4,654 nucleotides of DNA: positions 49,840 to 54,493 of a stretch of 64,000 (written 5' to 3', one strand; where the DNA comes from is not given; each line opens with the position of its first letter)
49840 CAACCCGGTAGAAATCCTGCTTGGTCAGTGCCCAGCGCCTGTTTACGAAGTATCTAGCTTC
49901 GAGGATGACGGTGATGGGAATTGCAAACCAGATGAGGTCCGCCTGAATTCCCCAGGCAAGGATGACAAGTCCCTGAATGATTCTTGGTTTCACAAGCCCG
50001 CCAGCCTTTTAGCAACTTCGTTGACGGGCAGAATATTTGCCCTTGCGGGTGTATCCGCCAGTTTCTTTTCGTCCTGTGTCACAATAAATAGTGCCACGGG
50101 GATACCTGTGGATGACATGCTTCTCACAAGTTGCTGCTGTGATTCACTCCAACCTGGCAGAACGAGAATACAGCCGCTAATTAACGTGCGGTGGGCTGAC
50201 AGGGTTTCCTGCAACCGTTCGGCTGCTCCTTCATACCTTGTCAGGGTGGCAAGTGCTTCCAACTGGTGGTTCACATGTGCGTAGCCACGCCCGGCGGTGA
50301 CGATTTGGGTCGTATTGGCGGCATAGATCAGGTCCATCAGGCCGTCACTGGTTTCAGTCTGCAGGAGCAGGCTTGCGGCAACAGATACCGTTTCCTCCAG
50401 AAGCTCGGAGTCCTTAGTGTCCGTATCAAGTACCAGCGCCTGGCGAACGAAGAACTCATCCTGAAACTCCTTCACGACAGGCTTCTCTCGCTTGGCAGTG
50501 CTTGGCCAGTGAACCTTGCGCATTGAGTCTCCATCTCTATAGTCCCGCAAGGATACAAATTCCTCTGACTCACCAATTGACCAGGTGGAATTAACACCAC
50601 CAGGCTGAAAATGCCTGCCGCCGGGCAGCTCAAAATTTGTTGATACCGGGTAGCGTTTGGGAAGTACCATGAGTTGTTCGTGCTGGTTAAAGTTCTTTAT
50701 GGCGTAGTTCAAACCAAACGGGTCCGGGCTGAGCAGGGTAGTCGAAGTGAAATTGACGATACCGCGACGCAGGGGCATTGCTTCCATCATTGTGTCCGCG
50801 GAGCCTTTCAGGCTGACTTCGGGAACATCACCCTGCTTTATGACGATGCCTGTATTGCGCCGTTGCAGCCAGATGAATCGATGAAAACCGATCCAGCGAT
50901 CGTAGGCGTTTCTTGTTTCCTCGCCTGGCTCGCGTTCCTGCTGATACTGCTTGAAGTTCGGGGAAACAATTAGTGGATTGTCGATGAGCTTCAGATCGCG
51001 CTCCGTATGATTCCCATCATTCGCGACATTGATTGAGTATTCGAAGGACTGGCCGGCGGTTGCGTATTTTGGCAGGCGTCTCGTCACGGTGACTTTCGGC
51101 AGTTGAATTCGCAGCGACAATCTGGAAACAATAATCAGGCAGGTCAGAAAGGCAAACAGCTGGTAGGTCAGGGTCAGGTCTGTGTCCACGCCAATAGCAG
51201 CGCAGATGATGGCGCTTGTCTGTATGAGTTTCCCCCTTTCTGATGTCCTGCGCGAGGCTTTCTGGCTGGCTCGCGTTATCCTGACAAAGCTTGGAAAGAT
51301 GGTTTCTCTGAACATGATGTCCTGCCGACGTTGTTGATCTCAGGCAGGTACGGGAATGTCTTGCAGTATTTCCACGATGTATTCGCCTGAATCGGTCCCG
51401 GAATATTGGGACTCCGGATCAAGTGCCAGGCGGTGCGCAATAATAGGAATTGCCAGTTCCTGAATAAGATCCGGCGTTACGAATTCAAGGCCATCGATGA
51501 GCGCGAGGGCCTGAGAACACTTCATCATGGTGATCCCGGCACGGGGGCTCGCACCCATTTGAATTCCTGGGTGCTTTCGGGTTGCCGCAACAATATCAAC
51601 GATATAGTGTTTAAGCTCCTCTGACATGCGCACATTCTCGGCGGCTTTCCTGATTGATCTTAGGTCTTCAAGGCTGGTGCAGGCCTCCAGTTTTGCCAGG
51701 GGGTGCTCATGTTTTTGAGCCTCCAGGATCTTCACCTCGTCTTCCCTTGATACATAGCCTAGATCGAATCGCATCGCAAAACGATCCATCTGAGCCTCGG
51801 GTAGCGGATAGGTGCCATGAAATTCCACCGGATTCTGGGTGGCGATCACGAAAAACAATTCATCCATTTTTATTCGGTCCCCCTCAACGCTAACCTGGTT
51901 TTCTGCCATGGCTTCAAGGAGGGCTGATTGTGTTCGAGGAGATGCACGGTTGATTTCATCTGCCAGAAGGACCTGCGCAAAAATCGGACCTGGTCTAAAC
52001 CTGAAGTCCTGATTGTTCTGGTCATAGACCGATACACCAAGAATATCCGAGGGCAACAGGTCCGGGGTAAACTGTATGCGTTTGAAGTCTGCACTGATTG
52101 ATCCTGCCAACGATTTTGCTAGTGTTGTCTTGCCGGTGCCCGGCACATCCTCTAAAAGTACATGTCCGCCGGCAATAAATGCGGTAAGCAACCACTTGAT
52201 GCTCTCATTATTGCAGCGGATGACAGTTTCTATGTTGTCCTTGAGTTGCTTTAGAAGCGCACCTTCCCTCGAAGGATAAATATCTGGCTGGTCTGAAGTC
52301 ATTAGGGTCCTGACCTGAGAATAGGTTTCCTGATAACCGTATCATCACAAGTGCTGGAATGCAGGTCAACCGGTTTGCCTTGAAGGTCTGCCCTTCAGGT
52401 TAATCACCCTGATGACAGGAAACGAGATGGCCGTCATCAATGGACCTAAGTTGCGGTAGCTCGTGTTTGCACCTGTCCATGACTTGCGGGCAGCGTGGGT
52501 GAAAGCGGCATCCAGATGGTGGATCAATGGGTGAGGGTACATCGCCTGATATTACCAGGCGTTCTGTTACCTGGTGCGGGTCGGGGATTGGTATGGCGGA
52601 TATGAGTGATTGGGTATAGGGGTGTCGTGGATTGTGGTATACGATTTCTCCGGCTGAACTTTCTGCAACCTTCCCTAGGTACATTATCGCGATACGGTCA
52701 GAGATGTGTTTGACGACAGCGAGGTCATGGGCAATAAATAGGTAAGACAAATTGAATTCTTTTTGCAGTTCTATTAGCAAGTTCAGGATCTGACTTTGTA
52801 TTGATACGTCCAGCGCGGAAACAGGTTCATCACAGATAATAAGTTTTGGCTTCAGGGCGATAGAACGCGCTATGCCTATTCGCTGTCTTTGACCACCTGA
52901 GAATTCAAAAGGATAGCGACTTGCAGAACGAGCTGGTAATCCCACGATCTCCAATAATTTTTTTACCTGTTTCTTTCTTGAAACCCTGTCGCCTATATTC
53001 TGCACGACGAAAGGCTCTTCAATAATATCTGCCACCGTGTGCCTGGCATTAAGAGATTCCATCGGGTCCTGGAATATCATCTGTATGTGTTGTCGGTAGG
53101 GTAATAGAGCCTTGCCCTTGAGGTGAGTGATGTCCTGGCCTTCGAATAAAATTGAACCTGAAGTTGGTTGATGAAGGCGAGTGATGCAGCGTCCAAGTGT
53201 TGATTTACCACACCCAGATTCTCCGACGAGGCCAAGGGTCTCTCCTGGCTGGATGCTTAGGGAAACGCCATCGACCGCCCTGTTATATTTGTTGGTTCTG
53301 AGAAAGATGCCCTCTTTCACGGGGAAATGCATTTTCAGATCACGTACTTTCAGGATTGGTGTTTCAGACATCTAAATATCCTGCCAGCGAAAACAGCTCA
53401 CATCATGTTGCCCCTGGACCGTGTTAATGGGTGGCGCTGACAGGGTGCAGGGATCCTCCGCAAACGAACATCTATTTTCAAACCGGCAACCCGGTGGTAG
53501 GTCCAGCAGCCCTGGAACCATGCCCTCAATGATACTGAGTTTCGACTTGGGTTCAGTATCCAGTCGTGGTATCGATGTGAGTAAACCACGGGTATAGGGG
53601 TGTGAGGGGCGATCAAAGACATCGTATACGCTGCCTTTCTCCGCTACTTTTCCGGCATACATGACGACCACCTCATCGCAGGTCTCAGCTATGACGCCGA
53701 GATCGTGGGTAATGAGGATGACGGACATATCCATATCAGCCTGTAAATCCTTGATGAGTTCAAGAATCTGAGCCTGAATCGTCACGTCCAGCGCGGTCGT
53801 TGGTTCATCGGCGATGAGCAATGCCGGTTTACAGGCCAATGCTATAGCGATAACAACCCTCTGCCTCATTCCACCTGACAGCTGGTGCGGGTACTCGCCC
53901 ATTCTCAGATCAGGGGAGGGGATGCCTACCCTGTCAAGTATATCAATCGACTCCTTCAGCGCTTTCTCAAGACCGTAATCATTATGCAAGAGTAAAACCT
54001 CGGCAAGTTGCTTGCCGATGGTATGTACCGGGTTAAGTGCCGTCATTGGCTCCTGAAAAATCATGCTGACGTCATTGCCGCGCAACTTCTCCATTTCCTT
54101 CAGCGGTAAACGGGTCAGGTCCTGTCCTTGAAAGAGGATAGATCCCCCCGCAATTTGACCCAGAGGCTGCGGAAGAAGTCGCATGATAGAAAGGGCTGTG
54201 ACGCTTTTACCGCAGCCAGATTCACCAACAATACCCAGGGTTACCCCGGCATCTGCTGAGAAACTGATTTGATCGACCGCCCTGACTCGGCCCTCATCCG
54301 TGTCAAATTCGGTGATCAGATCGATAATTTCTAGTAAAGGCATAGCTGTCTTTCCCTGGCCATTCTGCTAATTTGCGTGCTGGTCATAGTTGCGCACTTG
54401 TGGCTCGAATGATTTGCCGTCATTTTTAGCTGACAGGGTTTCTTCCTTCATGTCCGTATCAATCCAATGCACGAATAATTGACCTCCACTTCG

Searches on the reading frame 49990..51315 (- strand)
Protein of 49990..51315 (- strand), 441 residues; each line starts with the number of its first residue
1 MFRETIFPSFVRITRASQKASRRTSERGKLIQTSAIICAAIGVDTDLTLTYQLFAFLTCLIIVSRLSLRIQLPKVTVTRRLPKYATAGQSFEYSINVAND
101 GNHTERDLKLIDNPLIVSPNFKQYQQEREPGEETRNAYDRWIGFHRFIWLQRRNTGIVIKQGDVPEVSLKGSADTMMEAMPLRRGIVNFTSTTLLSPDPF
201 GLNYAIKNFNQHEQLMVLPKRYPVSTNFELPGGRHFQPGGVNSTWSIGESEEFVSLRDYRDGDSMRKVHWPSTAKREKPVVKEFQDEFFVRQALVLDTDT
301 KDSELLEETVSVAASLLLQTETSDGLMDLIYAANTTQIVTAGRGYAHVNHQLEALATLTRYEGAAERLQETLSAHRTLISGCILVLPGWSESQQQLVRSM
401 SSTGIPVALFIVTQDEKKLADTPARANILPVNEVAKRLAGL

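Call 7: search_protein_families(library=pfam, proteins=[window:49990-51315:-])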
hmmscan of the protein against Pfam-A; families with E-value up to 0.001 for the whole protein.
window:49990-51315:- (441 aa): 1 family
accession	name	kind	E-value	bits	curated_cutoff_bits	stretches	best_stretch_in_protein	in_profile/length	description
PF01882.25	DUF58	-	1.4e-08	34.7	23.4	1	256-372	2-131/216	Protein of unknown function DUF58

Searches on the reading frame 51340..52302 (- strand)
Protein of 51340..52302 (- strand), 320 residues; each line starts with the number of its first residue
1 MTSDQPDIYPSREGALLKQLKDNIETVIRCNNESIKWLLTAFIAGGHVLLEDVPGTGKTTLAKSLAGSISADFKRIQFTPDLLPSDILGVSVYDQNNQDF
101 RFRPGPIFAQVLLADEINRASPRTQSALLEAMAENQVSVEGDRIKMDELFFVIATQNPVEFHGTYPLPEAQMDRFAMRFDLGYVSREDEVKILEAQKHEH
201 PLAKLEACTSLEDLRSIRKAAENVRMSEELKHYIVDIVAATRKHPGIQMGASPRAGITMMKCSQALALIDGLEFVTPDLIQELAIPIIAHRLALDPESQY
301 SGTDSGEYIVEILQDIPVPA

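Call 7: search_protein_families(library=pfam, proteins=[window:51340-52302:-])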
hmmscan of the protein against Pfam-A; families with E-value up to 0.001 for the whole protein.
window:51340-52302:- (320 aa): 7 families
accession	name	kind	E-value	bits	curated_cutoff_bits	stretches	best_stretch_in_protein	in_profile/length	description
PF07726.17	AAA_3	-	5.1e-64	214.5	27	1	47-177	1-131/131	ATPase family associated with various cellular activities (AAA)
PF17863.7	AAA_lid_2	-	6.9e-19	67.8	22.7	1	240-308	2-70/74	AAA lid domain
PF07728.20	AAA_5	-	6.6e-14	52.5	22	1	47-175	1-139/139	AAA domain (dynein-related subfamily)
PF00004.35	AAA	-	2.7e-08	34.8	21.2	1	50-180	3-128/131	ATPase family associated with various cellular activities (AAA)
PF20030.5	bpMoxR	-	9.4e-06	25.3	27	1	18-198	4-183/205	MoxR domain in the MoxR-vWA-beta-propeller ternary systems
PF05496.18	RuvB_N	-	0.00011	22.4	27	0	46-138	34-114/159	Holliday junction DNA helicase RuvB P-loop domain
PF01078.27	Mg_chelatase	-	0.00091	19.1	20.3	0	33-67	9-44/207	Magnesium chelatase, subunit ChlI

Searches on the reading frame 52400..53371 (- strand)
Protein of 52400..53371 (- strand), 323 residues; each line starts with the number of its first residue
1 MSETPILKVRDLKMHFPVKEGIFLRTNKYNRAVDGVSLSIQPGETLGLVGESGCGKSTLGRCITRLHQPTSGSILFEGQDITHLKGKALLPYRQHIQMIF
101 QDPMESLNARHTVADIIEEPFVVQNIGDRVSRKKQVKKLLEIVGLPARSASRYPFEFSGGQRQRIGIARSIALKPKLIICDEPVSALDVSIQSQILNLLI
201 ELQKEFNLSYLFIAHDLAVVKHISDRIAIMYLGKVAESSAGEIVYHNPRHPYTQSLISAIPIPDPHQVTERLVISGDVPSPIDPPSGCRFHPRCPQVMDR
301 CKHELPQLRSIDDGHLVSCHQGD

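Call 7: search_protein_families(library=pfam, proteins=[window:52400-53371:-])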
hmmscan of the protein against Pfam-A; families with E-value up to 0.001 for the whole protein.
window:52400-53371:- (323 aa): 4 families
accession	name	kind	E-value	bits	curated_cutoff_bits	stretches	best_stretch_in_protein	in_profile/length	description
PF00005.33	ABC_tran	-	1.7e-35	123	25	1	34-184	2-136/137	ABC transporter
PF08352.17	oligo_HPY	-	4.5e-18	65.8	27.1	1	242-301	7-65/65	Oligopeptide/dipeptide transporter, C-terminal region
PF13304.12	AAA_21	-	0.00019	22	27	0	47-75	3-26/304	AAA domain, putative AbiEii toxin, Type IV TA system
PF13401.12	AAA_22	-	0.00087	20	27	0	48-214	10-122/130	AAA domain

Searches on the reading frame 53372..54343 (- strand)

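Call 7: search_protein_families(library=pfam, proteins=[window:53372-54343:-])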
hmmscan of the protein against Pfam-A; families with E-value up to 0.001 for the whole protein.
window:53372-54343:- (323 aa): 4 families
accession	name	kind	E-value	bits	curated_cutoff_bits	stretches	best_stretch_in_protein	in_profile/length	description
PF00005.33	ABC_tran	-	3.3e-28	99.4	25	1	24-183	2-137/137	ABC transporter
PF08352.17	oligo_HPY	-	1.1e-19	71.1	27.1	1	235-299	2-65/65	Oligopeptide/dipeptide transporter, C-terminal region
PF13304.12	AAA_21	-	8.3e-07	29.8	27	1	149-218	232-303/304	AAA domain, putative AbiEii toxin, Type IV TA system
PF02463.25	SMC_N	-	0.00011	22.2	40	0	130-229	121-212/220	RecF/RecN/SMC N terminal domain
